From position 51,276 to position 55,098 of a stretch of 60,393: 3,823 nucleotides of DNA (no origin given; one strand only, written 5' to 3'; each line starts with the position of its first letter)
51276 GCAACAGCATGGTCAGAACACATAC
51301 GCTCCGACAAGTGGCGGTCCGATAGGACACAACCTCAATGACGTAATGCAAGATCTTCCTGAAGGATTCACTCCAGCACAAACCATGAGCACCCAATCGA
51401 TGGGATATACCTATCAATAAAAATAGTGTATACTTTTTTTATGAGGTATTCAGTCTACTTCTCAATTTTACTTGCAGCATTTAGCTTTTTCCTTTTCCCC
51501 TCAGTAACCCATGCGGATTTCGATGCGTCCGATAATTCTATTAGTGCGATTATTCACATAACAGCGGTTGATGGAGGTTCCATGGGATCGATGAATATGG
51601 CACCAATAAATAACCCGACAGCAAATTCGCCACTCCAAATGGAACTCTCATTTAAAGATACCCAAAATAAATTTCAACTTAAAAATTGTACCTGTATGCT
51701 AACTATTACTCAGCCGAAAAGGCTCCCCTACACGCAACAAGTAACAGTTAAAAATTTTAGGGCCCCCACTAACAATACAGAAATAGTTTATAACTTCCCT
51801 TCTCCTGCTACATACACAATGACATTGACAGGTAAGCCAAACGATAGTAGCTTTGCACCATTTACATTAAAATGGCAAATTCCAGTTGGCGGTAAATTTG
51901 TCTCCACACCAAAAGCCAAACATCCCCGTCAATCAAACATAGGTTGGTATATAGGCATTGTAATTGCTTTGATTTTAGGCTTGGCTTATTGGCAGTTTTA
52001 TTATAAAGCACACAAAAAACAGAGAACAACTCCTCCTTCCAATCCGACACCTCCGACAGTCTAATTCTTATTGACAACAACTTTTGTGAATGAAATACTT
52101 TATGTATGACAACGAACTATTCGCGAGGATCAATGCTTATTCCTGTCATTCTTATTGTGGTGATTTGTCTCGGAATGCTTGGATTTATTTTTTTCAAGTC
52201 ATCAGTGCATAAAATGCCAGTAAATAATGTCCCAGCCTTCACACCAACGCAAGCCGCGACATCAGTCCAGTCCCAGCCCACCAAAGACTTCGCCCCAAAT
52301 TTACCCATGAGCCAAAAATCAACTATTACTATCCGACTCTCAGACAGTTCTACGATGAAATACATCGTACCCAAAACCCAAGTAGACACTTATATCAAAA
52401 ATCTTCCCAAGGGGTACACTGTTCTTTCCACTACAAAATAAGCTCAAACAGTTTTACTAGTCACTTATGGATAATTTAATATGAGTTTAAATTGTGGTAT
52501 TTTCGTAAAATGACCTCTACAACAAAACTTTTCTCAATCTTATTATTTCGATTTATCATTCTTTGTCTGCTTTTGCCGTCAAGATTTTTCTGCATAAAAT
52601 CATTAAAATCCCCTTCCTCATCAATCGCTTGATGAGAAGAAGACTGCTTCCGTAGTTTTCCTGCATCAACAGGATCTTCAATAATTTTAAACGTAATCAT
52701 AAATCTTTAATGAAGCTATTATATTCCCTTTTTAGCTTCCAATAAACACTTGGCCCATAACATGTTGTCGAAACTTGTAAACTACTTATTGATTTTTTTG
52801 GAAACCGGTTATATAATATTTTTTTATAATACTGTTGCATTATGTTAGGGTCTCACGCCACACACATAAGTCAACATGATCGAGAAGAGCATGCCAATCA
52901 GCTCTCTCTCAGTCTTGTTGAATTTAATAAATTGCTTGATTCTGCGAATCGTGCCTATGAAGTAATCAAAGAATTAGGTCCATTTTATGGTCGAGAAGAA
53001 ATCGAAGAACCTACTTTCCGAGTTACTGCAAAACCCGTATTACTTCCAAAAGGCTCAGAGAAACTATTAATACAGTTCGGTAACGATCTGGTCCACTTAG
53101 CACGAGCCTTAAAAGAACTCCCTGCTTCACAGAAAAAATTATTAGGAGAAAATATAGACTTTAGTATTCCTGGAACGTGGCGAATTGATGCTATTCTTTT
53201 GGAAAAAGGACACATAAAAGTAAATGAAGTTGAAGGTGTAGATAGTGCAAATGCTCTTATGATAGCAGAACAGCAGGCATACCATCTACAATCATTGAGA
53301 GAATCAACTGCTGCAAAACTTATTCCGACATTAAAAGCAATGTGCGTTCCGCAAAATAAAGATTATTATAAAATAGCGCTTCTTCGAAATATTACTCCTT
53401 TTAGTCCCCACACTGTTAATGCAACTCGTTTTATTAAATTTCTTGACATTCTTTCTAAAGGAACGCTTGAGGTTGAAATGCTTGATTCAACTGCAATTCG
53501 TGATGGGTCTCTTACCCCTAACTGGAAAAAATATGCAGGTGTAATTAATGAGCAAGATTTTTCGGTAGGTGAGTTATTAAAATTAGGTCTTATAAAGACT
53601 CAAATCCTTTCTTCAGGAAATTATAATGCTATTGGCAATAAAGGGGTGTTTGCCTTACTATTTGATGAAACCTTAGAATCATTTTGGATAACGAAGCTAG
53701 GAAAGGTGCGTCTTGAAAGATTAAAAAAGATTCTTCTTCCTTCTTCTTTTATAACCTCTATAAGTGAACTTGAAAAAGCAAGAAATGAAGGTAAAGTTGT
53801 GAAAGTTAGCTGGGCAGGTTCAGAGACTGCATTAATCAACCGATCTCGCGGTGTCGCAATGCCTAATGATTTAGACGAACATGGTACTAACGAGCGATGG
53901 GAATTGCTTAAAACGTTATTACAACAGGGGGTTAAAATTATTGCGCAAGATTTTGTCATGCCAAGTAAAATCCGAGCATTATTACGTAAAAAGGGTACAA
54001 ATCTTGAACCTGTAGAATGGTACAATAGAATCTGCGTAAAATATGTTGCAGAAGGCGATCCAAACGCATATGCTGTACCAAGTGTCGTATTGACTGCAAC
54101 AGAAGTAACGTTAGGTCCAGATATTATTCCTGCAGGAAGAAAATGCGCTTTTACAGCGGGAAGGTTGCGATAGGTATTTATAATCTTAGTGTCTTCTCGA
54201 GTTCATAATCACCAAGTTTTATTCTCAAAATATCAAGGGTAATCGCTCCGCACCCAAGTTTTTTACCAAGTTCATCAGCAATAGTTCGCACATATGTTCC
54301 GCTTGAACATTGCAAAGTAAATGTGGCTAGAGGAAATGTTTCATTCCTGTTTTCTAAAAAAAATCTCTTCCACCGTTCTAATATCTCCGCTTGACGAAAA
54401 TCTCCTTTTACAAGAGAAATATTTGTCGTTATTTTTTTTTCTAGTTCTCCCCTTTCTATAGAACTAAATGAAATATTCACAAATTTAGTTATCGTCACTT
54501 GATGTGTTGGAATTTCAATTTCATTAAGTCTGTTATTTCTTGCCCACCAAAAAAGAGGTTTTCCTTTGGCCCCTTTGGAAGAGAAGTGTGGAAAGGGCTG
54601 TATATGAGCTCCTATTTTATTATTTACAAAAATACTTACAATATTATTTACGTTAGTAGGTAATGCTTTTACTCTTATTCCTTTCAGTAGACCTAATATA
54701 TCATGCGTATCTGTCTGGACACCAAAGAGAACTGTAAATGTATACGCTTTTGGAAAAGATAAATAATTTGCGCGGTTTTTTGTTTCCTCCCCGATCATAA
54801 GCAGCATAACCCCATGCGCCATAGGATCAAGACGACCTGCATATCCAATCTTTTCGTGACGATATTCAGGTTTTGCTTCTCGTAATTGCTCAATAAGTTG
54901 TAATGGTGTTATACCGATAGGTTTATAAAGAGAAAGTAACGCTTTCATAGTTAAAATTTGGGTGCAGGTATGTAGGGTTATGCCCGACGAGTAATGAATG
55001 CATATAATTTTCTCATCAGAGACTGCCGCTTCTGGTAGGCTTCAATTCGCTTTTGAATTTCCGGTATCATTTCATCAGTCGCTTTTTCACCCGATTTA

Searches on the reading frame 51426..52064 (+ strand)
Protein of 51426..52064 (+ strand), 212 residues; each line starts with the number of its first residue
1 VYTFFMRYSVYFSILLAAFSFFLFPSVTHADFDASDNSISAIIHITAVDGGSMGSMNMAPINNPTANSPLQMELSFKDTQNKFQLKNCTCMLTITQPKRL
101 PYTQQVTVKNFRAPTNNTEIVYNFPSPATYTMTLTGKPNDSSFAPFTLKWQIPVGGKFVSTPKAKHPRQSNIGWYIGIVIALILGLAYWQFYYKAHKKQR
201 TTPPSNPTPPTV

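Call 10: search_protein_families(library=pfam, proteins=[window:51426-52064:+], max_evalue=0.001)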
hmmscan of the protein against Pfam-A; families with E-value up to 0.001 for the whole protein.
window:51426-52064:+ (212 aa): 0 families

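Call 29: find_homologous_proteins(query=A2, max_evalue=0.001)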
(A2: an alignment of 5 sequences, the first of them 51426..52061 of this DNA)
Query A2 (5 sequences) (212 aa, profile of the alignment): 10 proteins with E <= 0.001 among 4011 candidates.
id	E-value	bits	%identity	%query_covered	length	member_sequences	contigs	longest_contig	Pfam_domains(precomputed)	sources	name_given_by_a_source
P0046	5.8e-87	309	100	98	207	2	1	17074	-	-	-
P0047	7.3e-85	302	70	92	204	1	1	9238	-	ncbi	ncbi:MAG: hypothetical protein ACREHC_08055 [Candidatus Levyibacteriota bacterium]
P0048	1.0e-82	295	33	83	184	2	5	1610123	-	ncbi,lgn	-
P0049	2.5e-82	293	31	72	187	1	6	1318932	-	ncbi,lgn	-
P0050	9.1e-80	285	29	83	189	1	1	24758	-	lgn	-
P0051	1.3e-69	252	31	79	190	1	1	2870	-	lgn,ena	-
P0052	1.5e-63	232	59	93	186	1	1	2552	-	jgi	jgi:hypothetical protein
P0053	4.2e-60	221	57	91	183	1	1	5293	-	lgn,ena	-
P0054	5.2e-57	211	50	93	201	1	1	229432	-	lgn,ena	-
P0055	1.9e-50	189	48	81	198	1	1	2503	-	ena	-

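Call 31: find_encoding_contigs(protein=P0054, flank=5000, max_places=1)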
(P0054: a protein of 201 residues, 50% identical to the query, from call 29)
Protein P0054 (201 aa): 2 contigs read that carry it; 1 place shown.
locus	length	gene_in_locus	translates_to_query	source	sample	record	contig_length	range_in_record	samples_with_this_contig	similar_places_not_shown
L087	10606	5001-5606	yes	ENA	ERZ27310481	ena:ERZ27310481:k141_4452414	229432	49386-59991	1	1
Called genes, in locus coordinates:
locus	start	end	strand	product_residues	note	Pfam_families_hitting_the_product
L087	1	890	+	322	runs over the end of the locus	PF04041:Glyco_hydro_130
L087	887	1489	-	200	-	PF01872:RibD_C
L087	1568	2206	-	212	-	PF00657:Lipase_GDSL, PF13472:Lipase_GDSL_2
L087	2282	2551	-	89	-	-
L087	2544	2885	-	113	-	PF18924:DUF5674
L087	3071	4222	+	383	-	PF13167:GTP-bdg_N, PF16360:GTP-bdg_M, PF03193:RsgA_GTPase (faint), PF01926:MMR_HSR1, PF02421:FeoB_N (weak)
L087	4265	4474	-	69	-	PF07866:DUF1653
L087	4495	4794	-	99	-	PF01541:GIY-YIG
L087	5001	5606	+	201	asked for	-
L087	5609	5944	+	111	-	-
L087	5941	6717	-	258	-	PF01509:TruB_N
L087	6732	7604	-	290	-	PF01734:Patatin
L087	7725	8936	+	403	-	PF00270:DEAD, PF04851:ResIII, PF00271:Helicase_C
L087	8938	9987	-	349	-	PF02661:Fic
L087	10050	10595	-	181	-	PF00908:dTDP_sugar_isom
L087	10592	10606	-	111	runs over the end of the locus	PF03819:MazG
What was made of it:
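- It also stands alone, without a tyrosinase, in the syntenic locus L087 (call 31). The syntenic locus L087 lacks the gene (call 31).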

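Call 38: predict_structure(alignment_id=A4)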
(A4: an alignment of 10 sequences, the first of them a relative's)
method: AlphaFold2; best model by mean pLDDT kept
length: 207 residues; sequences in the alignment: 10
mean_pLDDT: 73.8   pTM: 0.53
mean pLDDT of the five models: 73.8, 73.4, 72.9, 71.3, 68.5
residues with pLDDT >= 90: 22; 70-90: 116; 50-70: 45; < 50: 24
segments of 3 or more residues with pLDDT < 50: 20-23, 45-53, 155-162
pLDDT, mean of each block of 10 residues (from residue 1): 75 69 65 84 54 55 81 80 90 89 68 83 90 87 87 52 62 87 80 55 53
secondary structure, 60 per line:
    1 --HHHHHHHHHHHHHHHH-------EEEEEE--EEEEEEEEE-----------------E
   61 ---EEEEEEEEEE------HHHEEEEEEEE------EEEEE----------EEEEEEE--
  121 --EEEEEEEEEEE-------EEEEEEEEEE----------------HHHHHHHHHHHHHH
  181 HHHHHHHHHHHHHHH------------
elements in order: H3-18 E26-31 E34-42 E64-73 E83-90 E97-101 E112-118 E123-133 E141-150 H167-195
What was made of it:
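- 51441..52064 (+): Conserved partner gene (207 aa): signal peptide, 8-strand beta-sandwich with an invariant CxC (C83, C85), a Met-rich loop (SMGSMNM) and a C-terminal TM helix. The AF2 model has pLDDT 74 (call 38).
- On PpoB2 / COG5486 tyrosinase copper chaperone: The partner has one C-terminal TM helix and a beta-sandwich (call 38).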

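Call 42: fold_search(model_id=the predicted structure, library=pdb)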
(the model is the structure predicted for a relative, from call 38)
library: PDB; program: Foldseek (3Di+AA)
matches with E <= 10: 1244; with E <= 0.001: 5
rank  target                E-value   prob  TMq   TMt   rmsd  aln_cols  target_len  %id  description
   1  9ll4_A                2.1e-04  1.00  0.38  0.69   4.8       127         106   11  Crystal structure of the Helicobacter pylori copper resistance determinant CrdA in complex with silver ions in space g (released 2025-11-19)
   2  6cpd_B                3.2e-04  1.00  0.37  0.57   8.3       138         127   12  Crystal structure of PmoD soluble domain from Methylocystis sp. ATCC 49242 (Rockwell) (released 2018-10-31)
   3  9ll2_A                4.3e-04  1.00  0.41  0.72   3.6       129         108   11  Crystal structure of the Helicobacter pylori copper resistance determinant CrdA in the apo form (released 2025-11-19)
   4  6cpd_A                6.6e-04  1.00  0.37  0.58   8.4       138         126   12  Crystal structure of PmoD soluble domain from Methylocystis sp. ATCC 49242 (Rockwell) (released 2018-10-31)
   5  6s7o_G                7.4e-04  1.00  0.41  0.23   6.6       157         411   11  Cryo-EM structure of human oligosaccharyltransferase complex OST-A (released 2019-12-18)
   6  6s7t_G                1.0e-03  1.00  0.40  0.23   7.6       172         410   10  Cryo-EM structure of human oligosaccharyltransferase complex OST-B (released 2019-12-18)
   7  3nrp_B                1.1e-03  1.00  0.37  0.48   8.2       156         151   10  Crystal structure of 'as isolated' uropathogenic E. coli strain F11 FetP recombinantly expressed in the periplasm of E (released 2011-05-18)
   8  8b6l_N                1.2e-03  1.00  0.38  0.22   6.8       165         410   12  Subtomogram average of the human Sec61-TRAP-OSTA-translocon (released 2022-12-07)
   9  8t7l_A                1.3e-03  1.00  0.36  0.46   8.5       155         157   10  Copper bound HftA from Treponema denticola (released 2024-06-26)
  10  3nrp_A                1.6e-03  1.00  0.36  0.46   8.4       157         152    8  Crystal structure of 'as isolated' uropathogenic E. coli strain F11 FetP recombinantly expressed in the periplasm of E (released 2011-05-18)
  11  5i0x_B                1.8e-03  1.00  0.36  0.45   7.6       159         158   10  COPPER-BOUND M90I VARIANT OF UROPATHOGENIC ESCHERICHIA COLI STRAIN F11 FETP (released 2017-02-08)
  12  8t7l_B                2.5e-03  1.00  0.36  0.46   8.4       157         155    9  Copper bound HftA from Treponema denticola (released 2024-06-26)
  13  8t7k                  2.9e-03  1.00  0.37  0.47   8.5       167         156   10  Apo HftA from Treponema denticola (released 2024-06-26)
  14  5j56_B                2.9e-03  1.00  0.29  0.43   6.9       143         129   12  RTA-V1C7 (released 2016-12-07)
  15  7oci_G                3.1e-03  1.00  0.39  0.24   7.5       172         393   12  Cryo-EM structure of yeast Ost6p containing oligosaccharyltransferase complex (released 2022-02-16)
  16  7r5p_F                3.1e-03  1.00  0.37  0.47   8.6       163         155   12  Strep-tag FtrA-P19 from Rubrivivax gelatinosus in complex with copper and iron (released 2022-05-18)
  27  7r5e_A                6.6e-03  1.00  0.38  0.48   8.6       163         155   12  FtrA-P19 from Rubrivivax gelatinosus in complex with copper and magnesium (X1) (released 2022-05-18)
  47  7r4v_B                1.1e-02  1.00  0.34  0.43   8.3       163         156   12  Strep-tag FtrA-P19 from Rubrivivax gelatinosus in complex with an endogenous CU1 (released 2022-05-18)
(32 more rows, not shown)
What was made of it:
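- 51441..52064 (+): Foldseek's top hits are CrdA, PmoD and FetP/P19 (call 42).
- On PmoD/AmoD: Fold match to 6cpd is E 3e-4, TM 0.57 (call 42).
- Closest known: PmoD/AmoD, CopC/CrdA and YcnI. Same: CrdA and PmoD are its best fold matches (call 42).
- The top Foldseek hits are copper proteins: CrdA, PmoD, FetP/P19/FtrA/HftA (call 42). Foldseek E-values are about 2e-4 with TM 0.57-0.72, and generic Ig-like folds (OST subunit, RhoGDI) score nearly as well (call 42). The fold matches are weak (call 42).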

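Call 45: search_protein_families(library=pfam, proteins=[window:51441-52061:+], max_evalue=0.1)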
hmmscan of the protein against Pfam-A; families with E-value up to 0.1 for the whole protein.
window:51441-52061:+ (207 aa): 1 family
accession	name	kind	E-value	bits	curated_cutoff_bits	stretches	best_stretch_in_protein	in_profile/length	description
PF23673.1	DUF7154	-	0.087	13.7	27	0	49-129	9-89/108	Domain of unknown function (DUF7154)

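Call 58: search_solved_structures(query=A4, max_evalue=10, show_alignments=2)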
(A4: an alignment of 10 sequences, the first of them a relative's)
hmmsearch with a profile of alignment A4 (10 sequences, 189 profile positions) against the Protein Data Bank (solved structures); distinct sequences matched with E-value up to 10: 4.
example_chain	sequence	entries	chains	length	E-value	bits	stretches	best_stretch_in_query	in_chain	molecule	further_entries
5iwx_A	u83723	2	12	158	1.1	12.2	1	62-105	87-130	2-C-methyl-D-erythritol 2,4-cyclodiphosphate synthase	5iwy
9fhb_D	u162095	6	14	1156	1.3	12.1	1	135-186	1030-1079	Scavenger receptor cysteine-rich type 1 protein M130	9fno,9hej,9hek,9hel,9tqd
2lk9_A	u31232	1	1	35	1.4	12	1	156-184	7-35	Bone marrow stromal antigen 2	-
9d26_A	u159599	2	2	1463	1.5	11.8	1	139-184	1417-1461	HmuS heme dechelatase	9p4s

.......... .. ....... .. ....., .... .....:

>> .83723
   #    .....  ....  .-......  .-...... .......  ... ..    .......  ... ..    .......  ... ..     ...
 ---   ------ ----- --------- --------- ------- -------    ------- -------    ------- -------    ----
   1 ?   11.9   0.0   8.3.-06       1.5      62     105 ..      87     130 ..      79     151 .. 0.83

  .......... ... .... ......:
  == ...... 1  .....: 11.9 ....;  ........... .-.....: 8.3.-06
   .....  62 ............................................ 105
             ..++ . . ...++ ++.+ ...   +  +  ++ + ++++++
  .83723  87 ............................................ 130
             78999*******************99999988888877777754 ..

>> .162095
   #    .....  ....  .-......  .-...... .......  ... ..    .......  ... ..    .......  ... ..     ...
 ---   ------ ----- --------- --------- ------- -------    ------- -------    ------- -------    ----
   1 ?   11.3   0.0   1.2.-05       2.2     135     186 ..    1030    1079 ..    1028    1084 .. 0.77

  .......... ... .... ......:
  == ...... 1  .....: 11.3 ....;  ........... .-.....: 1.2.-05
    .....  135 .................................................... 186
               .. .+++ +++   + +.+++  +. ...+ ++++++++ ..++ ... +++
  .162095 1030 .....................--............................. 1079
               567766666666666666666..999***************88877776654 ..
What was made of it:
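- On PmoD/AmoD: A profile search against PDB sequences finds nothing (call 58).
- Tried and rejected: Only noise, at E above 1 (call 58).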

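Call 68: search_protein_representatives(alignment_id=A4)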
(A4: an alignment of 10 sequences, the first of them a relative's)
Query: 10 sequences, 189 profile positions. Proteins with E-value up to 0.001 (for the whole library): 1395; up to 1e-10: 999; up to 1e-30: 15. The best 150 are listed.
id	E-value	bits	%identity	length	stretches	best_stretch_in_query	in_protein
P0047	1.4e-74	266.4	-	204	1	1-187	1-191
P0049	5.1e-74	264.5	-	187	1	1-185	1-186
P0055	4.1e-71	255.1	-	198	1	1-182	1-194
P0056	4.0e-54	199.6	-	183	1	1-183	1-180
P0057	3.5e-42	160.7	-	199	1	9-185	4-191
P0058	6.6e-40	153.3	-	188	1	2-184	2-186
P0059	2.5e-37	144.9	-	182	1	7-184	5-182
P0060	2.0e-36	141.9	-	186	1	1-184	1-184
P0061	1.3e-32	129.5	-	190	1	1-184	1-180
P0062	5.3e-32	127.5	-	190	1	6-181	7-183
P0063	8.0e-32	126.9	-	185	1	7-177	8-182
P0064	2.1e-31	125.6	-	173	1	9-170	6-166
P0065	2.7e-31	125.2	-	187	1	5-184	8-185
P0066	3.5e-31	124.8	-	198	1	1-186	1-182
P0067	4.3e-31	124.5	-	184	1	1-183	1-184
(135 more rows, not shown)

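Call 71: search_protein_families(library=pfam, alignment_id=A7, max_evalue=0.01)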
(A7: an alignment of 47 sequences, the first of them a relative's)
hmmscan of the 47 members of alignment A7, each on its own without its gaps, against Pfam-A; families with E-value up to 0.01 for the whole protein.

A. member 1, P0046 (207 aa): 0 families

B. families by the number of members that match (of 47 scanned): 10 families
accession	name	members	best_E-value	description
PF00801.26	PKD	2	3.8e-12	PKD domain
PF18911.6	PKD_4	1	2.8e-17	PKD domain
PF01757.29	Acyl_transf_3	1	0.0014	Acyltransferase domain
PF20535.3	DUF6750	1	0.0034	Family of unknown function (DUF6750)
PF18906.5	Phage_tube_2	1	0.0044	Phage tail tube protein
PF12420.13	DUF3671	1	0.005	Fam-L, Fam-M like protein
PF23265.1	Ig-like_KY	1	0.0055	KY-like, immunoglobulin-like domain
PF20599.3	DUF6796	1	0.0061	Family of unknown function (DUF6796)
PF07664.17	FeoB_C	1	0.0067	Ferrous iron transport protein B C terminus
PF13347.12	MFS_2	1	0.0084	MFS/sugar transport protein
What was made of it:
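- On PpoB2 / COG5486 tyrosinase copper chaperone: It has no Pfam family hit (calls 45, 71).
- Closest known: Marinomonas mediterranea PpoB1/PpoB2 tyrosinase operon. Different: The partner here is a single-anchor beta-sandwich with a CxC and matches no Pfam family (calls 38, 45, 71).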

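Call 72: search_protein_families(library=ncbifam, alignment_id=A7, max_evalue=0.01)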
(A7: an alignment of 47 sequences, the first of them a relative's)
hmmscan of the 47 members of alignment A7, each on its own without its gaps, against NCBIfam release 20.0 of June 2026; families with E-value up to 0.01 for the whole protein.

A. member 1, P0046 (207 aa): 0 families

B. families by the number of members that match (of 47 scanned): 9 families
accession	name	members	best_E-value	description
NF053819.1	EF0750_LPXTG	6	0.00026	EF2685/EF0750 family sortase-dependent surface protein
NF033218.1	anchor_AmaP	1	0.0023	alkaline shock response membrane anchor protein AmaP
NF058670.1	sorting_LPXTATN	1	0.0029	LPxTATN C-terminal sorting signal domain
NF045610.1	acin_4_helix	1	0.0031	putative four-helix membrane protein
NF033860.0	Wzy_O6_O28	1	0.0035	oligosaccharide repeat unit polymerase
TIGR03753.1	blh_monoox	1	0.0043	beta-carotene 15,15'-dioxygenase, Brp/Blh family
NF045999.1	MAG1140_fam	1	0.0047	MAG1140 family protein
NF045846.1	MSC0882_dom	1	0.0053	MSC_0882 family membrane protein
NF045849.1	ICE_MMCAP2_0565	1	0.007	Mbov_0395 family pilin-like conjugal transfer protein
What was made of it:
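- Tried and rejected: Only PKD domains appeared, in a few longer members (calls 71, 72).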

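Call 73: find_encoding_contigs(protein=P0057, flank=4000, max_places=2)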
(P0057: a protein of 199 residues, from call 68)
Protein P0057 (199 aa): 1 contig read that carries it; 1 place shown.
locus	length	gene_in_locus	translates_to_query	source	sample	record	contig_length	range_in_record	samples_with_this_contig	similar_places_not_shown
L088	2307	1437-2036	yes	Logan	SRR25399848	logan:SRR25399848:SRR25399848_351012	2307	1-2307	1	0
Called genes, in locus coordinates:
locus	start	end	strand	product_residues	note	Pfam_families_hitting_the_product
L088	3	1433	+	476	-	?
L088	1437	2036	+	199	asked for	-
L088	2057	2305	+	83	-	?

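Call 74: find_encoding_contigs(protein=P0060, flank=4000, max_places=2)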
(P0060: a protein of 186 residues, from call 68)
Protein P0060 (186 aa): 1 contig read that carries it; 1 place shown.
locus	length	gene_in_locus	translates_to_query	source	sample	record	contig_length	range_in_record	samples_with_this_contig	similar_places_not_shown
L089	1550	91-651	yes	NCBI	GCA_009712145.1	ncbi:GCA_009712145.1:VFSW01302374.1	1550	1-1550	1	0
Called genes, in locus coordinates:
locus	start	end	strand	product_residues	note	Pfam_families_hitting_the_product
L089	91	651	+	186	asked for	-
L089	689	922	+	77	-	-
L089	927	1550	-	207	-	?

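Call 86: find_related_loci(query=A4, collection=metagenome_contigs, flank=4000)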
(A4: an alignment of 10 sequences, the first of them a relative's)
Query A4 (207 aa) in metagenome_contigs; peptide patterns used: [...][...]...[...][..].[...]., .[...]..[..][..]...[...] (x = any residue, [..] = any of these).
186 stretches matched a pattern; 2 encode a relative of the query (tblastn E <= 1e-3); 2 distinct loci.
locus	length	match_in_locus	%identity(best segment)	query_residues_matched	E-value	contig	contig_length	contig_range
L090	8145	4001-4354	32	23-152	4e-17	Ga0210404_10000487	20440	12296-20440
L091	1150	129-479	26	19-149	6e-14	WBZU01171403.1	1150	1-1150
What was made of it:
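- Tried and rejected: It returned just 2 loci, both of the His-type paralogue (call 86).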

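Call 88: search_protein_families(library=pfam, proteins=[L090:4506-5168:+, L090:5250-6167:+, L090:2314-3924:+, L090:3935-4546:+, L088:2057-2305:+], max_evalue=0.01)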
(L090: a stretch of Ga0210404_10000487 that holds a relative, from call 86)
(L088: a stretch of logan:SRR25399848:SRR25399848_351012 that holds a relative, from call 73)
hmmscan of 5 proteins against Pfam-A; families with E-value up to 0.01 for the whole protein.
L090:4506-5168:+ (221 aa): 1 family
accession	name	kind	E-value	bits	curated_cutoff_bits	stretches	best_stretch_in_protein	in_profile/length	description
PF07987.16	DUF1775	-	1.8e-18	67.7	25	1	30-144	1-131/146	Domain of unkown function (DUF1775)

L090:5250-6167:+ (306 aa): 2 families
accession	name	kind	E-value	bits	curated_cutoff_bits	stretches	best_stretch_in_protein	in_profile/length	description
PF18911.6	PKD_4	-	5.7e-15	55.6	27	2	177-239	14-73/85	PKD domain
PF00801.26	PKD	-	3.6e-09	37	23.5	1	87-123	27-64/80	PKD domain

L090:2314-3924:+ (537 aa): 1 family
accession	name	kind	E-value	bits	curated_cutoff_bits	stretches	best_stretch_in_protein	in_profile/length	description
PF01794.25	Ferric_reduct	-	3.4e-11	43.7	28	1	56-173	2-120/121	Ferric reductase like transmembrane component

L090:3935-4546:+ (204 aa): 0 families

L088:2057-2305:+ (83 aa): 1 family
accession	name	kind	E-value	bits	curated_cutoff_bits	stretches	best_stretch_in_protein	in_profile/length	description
PF02659.21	Mntp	-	1.1e-12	48.5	24.4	1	33-83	3-53/152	Putative manganese efflux pump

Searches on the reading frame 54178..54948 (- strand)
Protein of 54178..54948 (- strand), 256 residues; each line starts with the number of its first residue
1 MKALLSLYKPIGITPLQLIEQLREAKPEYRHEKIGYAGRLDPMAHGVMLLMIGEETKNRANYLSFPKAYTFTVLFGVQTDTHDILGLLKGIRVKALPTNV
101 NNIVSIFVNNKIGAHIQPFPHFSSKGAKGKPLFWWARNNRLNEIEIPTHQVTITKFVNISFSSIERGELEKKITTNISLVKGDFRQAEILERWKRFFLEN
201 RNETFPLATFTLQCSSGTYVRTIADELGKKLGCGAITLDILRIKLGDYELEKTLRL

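Call 10: search_protein_families(library=pfam, proteins=[window:54178-54948:-], max_evalue=0.001)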
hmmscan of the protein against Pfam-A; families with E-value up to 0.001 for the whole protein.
window:54178-54948:- (256 aa): 1 family
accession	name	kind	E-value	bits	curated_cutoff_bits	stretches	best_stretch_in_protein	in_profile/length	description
PF01509.24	TruB_N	-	3.5e-24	86.3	27.3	1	29-164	4-135/149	TruB family pseudouridylate synthase (N terminal domain)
